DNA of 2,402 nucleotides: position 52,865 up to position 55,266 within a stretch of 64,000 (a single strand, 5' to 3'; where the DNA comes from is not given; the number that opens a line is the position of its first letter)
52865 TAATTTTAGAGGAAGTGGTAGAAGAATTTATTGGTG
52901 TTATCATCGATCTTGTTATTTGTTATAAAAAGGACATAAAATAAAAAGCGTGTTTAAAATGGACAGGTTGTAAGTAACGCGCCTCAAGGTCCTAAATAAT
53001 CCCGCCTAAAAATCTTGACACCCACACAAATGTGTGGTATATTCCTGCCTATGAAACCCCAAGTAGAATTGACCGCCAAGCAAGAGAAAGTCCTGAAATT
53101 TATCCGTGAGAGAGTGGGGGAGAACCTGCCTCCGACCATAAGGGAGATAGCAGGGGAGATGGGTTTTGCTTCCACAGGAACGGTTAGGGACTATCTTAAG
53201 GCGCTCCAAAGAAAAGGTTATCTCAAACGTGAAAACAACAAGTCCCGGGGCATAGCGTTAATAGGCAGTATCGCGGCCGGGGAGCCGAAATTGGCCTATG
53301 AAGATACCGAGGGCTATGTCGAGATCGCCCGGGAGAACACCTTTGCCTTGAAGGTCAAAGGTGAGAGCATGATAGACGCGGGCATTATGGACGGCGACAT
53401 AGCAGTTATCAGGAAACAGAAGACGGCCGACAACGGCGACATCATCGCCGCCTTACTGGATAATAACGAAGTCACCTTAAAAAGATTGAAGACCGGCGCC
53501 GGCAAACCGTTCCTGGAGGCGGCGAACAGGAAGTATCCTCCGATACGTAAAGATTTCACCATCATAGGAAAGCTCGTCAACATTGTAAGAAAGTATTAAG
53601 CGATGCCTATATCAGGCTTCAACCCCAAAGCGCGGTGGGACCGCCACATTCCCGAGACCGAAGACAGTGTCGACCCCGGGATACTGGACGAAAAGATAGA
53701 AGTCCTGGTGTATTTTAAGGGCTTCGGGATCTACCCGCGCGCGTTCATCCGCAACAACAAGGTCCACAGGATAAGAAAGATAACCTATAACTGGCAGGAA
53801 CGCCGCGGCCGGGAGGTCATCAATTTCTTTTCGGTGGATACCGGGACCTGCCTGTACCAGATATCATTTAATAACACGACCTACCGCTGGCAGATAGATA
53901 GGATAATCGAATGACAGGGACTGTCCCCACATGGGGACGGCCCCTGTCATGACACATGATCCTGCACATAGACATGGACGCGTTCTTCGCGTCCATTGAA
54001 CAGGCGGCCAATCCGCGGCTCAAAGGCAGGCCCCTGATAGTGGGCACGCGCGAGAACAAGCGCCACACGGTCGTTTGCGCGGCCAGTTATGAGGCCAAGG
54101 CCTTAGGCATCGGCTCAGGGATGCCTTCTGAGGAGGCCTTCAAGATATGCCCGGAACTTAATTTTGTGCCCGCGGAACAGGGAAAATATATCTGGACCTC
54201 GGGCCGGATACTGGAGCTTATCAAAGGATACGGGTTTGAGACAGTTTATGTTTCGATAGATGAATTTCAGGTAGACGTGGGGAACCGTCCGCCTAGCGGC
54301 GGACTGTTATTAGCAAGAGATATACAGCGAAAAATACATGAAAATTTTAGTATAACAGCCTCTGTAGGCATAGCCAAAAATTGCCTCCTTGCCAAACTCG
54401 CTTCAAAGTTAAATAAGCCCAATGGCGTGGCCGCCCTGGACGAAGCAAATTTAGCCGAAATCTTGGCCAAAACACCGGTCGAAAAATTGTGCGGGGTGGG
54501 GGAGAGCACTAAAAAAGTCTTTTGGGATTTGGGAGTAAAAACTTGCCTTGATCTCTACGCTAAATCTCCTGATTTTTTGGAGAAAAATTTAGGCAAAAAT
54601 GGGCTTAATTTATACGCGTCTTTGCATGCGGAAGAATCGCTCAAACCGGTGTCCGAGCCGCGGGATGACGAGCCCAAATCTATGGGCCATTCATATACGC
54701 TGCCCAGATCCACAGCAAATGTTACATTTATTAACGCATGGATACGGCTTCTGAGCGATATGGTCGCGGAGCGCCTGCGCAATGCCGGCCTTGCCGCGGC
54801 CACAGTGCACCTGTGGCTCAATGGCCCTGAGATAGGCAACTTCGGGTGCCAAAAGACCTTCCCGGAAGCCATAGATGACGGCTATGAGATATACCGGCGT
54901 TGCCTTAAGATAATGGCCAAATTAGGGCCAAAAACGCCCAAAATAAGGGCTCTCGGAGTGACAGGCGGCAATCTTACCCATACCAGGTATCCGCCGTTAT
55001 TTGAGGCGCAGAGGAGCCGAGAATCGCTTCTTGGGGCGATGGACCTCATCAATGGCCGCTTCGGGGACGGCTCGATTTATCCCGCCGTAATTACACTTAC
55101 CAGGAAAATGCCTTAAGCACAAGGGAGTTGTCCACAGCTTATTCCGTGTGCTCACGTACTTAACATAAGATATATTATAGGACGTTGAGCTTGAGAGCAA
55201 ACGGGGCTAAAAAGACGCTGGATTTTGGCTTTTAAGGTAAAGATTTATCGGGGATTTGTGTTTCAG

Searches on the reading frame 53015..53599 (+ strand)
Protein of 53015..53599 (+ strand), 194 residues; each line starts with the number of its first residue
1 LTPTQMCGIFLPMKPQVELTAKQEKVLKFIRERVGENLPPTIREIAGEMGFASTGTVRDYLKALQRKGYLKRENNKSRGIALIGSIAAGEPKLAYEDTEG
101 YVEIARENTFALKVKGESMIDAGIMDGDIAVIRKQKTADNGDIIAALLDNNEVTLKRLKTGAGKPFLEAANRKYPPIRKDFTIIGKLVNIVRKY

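Call 8: search_protein_families(library=pfam, proteins=[window:53015-53599:+], max_evalue=0.01)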
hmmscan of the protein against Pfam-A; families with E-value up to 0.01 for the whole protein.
window:53015-53599:+ (194 aa): 5 families
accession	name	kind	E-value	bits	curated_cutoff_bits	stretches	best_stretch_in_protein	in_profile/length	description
PF00717.28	Peptidase_S24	-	5.8e-26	90.9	23.3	1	82-188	2-116/116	Peptidase S24-like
PF01726.22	LexA_DNA_bind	-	8.9e-20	70.7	23.7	1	18-79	3-65/65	LexA DNA binding domain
PF04703.18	FaeA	-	0.001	19.8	20.7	1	23-79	2-53/62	FaeA-like protein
PF00392.27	GntR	-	0.0021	18.1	27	1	34-77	20-61/64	Bacterial regulatory proteins, gntR family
PF21984.2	DnaD_N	-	0.0088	16.7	27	0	15-78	10-73/101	DnaD N-terminal domain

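Call 44: find_homologous_proteins(query=window:53015-53599:+, max_evalue=1e-30)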
Query window:53015-53599:+ (194 aa): 840 proteins with E <= 1e-30 among 2486 candidates; the best 120 are listed.
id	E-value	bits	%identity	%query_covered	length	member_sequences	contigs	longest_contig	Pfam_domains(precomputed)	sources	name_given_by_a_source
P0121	8.4e-108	376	93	97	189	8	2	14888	PF00717.29,PF01726.23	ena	-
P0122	3.6e-106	371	92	97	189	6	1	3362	PF00717.29,PF01726.23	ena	-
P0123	4.2e-105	368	90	97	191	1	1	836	PF00717.29,PF01726.23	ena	-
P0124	1.7e-102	359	89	97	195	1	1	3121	PF00717.29,PF01726.23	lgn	-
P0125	2.0e-97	343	85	97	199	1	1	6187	PF00717.29,PF01726.23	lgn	-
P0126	3.0e-97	342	84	94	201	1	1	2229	PF00717.29,PF01726.23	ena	-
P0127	3.9e-96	338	78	100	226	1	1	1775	PF00717.29,PF01726.23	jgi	jgi:repressor LexA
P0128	3.0e-95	335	82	97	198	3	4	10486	PF00717.29,PF04703.19,PF01726.23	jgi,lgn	jgi:repressor LexA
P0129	5.4e-95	335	86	94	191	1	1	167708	PF00717.29,PF01726.23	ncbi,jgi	ncbi:MAG: transcriptional repressor LexA [Candidatus Omnitrophota bacterium]|jgi:repressor LexA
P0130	1.7e-94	333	86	94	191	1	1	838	PF00717.29,PF01726.23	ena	-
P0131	3.2e-92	326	79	97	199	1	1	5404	PF00717.29,PF04703.19,PF01726.23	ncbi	-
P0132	1.1e-88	314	76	94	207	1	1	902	PF00717.29,PF01726.23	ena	-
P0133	3.1e-88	313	80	94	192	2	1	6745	PF00717.29,PF01726.23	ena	-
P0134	8.4e-88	311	81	94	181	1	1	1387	PF00717.29,PF01726.23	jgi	-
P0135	3.9e-84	299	73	97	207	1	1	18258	PF00717.29,PF01726.23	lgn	-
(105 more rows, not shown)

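Call 45: find_encoding_contigs(protein=P0121, flank=10000, max_places=4)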
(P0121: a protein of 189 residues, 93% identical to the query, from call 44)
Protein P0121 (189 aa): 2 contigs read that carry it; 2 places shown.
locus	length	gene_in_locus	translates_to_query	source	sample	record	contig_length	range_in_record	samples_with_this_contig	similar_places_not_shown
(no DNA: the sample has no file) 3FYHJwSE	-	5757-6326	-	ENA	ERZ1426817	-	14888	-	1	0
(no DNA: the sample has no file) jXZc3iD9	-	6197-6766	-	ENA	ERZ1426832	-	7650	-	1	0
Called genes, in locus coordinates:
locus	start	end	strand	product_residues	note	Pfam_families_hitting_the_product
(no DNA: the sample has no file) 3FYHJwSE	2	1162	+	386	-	?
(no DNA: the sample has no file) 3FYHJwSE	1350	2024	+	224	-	-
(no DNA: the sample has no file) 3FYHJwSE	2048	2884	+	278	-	-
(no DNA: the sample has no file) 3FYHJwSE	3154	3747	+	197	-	-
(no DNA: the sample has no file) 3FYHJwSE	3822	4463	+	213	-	-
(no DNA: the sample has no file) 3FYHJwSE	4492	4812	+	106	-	PF02311:AraC_binding (weak), PF07883:Cupin_2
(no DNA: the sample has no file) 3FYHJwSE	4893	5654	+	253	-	-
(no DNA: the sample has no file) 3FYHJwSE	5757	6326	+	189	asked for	PF01726:LexA_DNA_bind, PF00717:Peptidase_S24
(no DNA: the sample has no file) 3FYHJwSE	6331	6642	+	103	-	-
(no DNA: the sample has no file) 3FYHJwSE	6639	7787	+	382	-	PF00817:IMS, PF11799:IMS_C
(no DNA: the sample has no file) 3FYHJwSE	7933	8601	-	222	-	PF00459:Inositol_P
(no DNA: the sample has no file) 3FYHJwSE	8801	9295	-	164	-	PF07238:PilZ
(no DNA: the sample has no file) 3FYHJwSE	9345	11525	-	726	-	PF03065:Glyco_hydro_57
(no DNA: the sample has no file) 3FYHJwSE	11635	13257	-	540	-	PF13372:Alginate_exp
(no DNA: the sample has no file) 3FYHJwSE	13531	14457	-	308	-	PF13180:PDZ_2 (faint), PF00595:PDZ, PF17820:PDZ_6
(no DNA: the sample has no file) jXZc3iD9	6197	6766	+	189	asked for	PF01726:LexA_DNA_bind, PF00717:Peptidase_S24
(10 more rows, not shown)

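Call 46: find_encoding_contigs(protein=P0129, flank=10000, max_places=3)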
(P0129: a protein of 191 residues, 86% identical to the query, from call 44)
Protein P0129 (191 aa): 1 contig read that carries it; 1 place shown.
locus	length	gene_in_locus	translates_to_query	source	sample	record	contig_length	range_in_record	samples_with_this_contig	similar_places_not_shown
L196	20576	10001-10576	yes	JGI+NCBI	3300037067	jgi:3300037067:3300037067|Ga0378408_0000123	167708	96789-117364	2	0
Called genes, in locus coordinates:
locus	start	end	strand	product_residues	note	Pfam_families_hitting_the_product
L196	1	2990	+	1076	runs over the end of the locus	PF12951:PATR, PF03797:Autotransporter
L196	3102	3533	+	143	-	-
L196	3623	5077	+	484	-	-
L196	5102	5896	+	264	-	PF02517:Rce1-like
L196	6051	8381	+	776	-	PF00805:Pentapeptide (faint), PF13599:Pentapeptide_4 (weak)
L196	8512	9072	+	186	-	-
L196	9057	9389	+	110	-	-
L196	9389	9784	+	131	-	PF02556:SecB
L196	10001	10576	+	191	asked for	PF01726:LexA_DNA_bind, PF00717:Peptidase_S24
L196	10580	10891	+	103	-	-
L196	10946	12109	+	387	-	PF00817:IMS, PF11799:IMS_C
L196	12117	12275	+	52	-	-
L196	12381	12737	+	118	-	PF10543:ORF6N (weak)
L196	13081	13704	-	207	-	PF00459:Inositol_P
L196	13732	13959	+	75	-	-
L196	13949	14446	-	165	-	PF07238:PilZ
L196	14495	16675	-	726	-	PF03065:Glyco_hydro_57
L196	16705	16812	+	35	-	-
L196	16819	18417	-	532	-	PF13372:Alginate_exp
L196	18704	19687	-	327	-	PF13180:PDZ_2 (faint), PF00595:PDZ (weak), PF17820:PDZ_6 (weak), PF00595:PDZ, PF17820:PDZ_6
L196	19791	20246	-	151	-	PF27226:AF_1845 (weak)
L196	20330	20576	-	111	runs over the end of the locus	-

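Call 66: find_encoding_contigs(protein=P0128, flank=10000, max_places=4)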
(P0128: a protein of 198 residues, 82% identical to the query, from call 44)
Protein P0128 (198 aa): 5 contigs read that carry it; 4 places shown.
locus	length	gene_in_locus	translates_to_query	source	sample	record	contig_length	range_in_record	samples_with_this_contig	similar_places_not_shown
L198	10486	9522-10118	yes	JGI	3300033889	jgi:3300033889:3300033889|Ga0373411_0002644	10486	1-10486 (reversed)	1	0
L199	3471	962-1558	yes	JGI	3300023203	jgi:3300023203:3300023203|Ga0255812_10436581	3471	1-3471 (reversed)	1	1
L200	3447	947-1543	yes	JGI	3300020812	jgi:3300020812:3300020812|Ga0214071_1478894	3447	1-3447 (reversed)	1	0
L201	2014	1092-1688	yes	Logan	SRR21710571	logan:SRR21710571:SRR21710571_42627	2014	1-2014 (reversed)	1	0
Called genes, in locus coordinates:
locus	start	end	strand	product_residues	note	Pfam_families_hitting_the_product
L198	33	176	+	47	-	-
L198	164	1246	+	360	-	PF02275:CBAH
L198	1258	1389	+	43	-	-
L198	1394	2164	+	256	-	-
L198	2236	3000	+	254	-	PF02018:CBM_4_9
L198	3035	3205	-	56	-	-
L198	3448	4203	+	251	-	-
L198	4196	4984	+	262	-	PF18928:DUF5677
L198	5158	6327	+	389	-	PF09903:DUF2130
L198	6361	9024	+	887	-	PF13304:AAA_21 (faint), PF13166:AAA_13, PF02463:SMC_N (weak)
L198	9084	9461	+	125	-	-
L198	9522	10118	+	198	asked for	PF01726:LexA_DNA_bind, PF04703:FaeA (faint), PF00717:Peptidase_S24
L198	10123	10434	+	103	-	-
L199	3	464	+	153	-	?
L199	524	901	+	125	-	-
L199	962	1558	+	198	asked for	PF01726:LexA_DNA_bind, PF04703:FaeA (faint), PF00717:Peptidase_S24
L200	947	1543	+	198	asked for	PF01726:LexA_DNA_bind, PF04703:FaeA (faint), PF00717:Peptidase_S24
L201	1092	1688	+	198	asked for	PF01726:LexA_DNA_bind, PF04703:FaeA (faint), PF00717:Peptidase_S24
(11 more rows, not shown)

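Call 67: find_encoding_contigs(protein=P0125, flank=10000, max_places=3)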
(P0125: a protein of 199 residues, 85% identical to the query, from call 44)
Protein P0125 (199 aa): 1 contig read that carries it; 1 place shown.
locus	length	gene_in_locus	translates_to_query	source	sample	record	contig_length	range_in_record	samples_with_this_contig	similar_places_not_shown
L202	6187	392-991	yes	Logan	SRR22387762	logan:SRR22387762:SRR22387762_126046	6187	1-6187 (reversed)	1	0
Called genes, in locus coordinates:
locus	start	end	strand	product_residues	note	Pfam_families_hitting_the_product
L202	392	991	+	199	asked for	PF01726:LexA_DNA_bind, PF00717:Peptidase_S24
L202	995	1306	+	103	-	-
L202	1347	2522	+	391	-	PF00817:IMS, PF21999:IMS_HHH_1 (faint), PF11798:IMS_HHH (weak), PF11799:IMS_C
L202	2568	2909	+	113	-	PF01022:HTH_5 (weak)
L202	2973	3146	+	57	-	-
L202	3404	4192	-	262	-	PF00459:Inositol_P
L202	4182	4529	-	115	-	PF01740:STAS, PF13466:STAS_2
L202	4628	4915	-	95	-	-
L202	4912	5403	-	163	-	PF07238:PilZ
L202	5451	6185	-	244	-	?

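Call 70: search_protein_families(library=padloc, proteins=[L198:3448-4203:+, L198:4196-4984:+, L198:5158-6327:+, L198:6361-9024:+, L198:9084-9461:+, L196:6051-8381:+, L196:8512-9072:+, L196:9057-9389:+, L196:9389-9784:+], max_evalue=0.001)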
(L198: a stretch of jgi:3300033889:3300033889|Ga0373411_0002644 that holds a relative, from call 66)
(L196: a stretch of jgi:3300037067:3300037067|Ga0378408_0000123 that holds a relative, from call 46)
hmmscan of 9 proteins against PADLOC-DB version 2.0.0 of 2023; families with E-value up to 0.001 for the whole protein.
L198:3448-4203:+ (251 aa): 1 family
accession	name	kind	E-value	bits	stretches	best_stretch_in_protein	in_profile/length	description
PDLC03826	DitA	-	1.7e-12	45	1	9-245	3-236/486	-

L198:4196-4984:+ (262 aa): 1 family
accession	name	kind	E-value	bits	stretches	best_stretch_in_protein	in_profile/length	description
PDLC03826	DitA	-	9.8e-16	55.6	1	74-240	306-474/486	-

L198:5158-6327:+ (389 aa): 0 families

L198:6361-9024:+ (887 aa): 32 families (the best 25 are shown)
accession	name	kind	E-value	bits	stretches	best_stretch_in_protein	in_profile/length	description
PDLC04891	PDC-S06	-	1.5e-198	660.1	1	1-864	1-854/858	-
PDLC04893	PDC-S06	-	4.1e-144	480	1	3-863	4-856/862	-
PDLC04888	PDC-S06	-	1.5e-84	282.7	1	4-860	12-846/851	-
PDLC04892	PDC-S06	-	1.1e-73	246.9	1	3-829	5-811/843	-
PDLC04135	mad3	-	9.5e-16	56.3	1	85-701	7-327/374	mads_3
PDLC04886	PDC-S06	-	3.7e-14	50.5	1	382-709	252-584/727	-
PDLC04897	PDC-S06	-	3.1e-13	47.2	1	381-723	243-606/727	-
PDLC04887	PDC-S06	-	1e-11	42.2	1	382-702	291-621/790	-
PDLC04895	PDC-S06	-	2.5e-11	40.8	1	628-696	555-628/784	-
PDLC04898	PDC-S06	-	9e-11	38.8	1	383-703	283-613/752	-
PDLC03859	LmuB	-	1.5e-10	38.9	1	266-700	247-588/611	-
PDLC04889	PDC-S06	-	2.6e-09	34.2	1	631-704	414-489/693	-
PDLC04894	PDC-S06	-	8.2e-09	32.5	1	633-705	502-578/740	-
PDLC02980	AriA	-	7e-08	30.8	1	635-700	238-302/304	-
PDLC04896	PDC-S06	-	1.5e-07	28.5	1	632-705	496-573/732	-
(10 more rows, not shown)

L198:9084-9461:+ (125 aa): 0 families

L196:6051-8381:+ (776 aa): 0 families

L196:8512-9072:+ (186 aa): 0 families

L196:9057-9389:+ (110 aa): 1 family
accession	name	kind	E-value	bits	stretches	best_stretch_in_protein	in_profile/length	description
PDLC02375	Stk2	-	0.00033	17.5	1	5-47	367-409/500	-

L196:9389-9784:+ (131 aa): 2 families
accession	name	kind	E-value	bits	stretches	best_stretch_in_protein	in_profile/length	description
PDLC04072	PD-T4-9_C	-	7.2e-10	37.2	1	21-125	18-128/135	-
PDLC04071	PD-T4-9_C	-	2.9e-08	32.1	1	52-129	51-129/130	-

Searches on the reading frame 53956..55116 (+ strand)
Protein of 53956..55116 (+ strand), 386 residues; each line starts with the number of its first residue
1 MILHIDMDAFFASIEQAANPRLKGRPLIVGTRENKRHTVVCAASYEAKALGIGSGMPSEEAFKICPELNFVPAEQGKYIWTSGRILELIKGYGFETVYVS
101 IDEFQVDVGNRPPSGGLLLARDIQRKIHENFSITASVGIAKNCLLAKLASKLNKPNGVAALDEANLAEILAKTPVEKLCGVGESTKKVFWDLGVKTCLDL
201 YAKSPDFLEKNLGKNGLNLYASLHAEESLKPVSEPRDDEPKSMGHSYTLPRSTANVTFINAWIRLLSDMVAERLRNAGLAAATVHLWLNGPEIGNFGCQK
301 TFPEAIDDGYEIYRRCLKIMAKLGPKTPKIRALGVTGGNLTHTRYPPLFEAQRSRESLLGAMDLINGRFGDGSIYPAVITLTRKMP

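Call 8: search_protein_families(library=pfam, proteins=[window:53956-55116:+], max_evalue=0.01)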
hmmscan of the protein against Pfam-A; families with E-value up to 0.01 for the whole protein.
window:53956-55116:+ (386 aa): 4 families
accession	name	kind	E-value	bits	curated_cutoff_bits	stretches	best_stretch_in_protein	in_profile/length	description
PF00817.25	IMS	-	3e-40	138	23.2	1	5-151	1-148/148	impB/mucB/samB family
PF11799.13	IMS_C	-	9.1e-16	58.7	20.7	1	240-341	1-100/109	impB/mucB/samB family C-terminal domain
PF21999.2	IMS_HHH_1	-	3.3e-05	24.7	27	1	177-221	2-47/53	DNA polymerase-iota, thumb domain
PF11798.14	IMS_HHH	-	0.0022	18.6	24.4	1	164-193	2-31/32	IMS family HHH motif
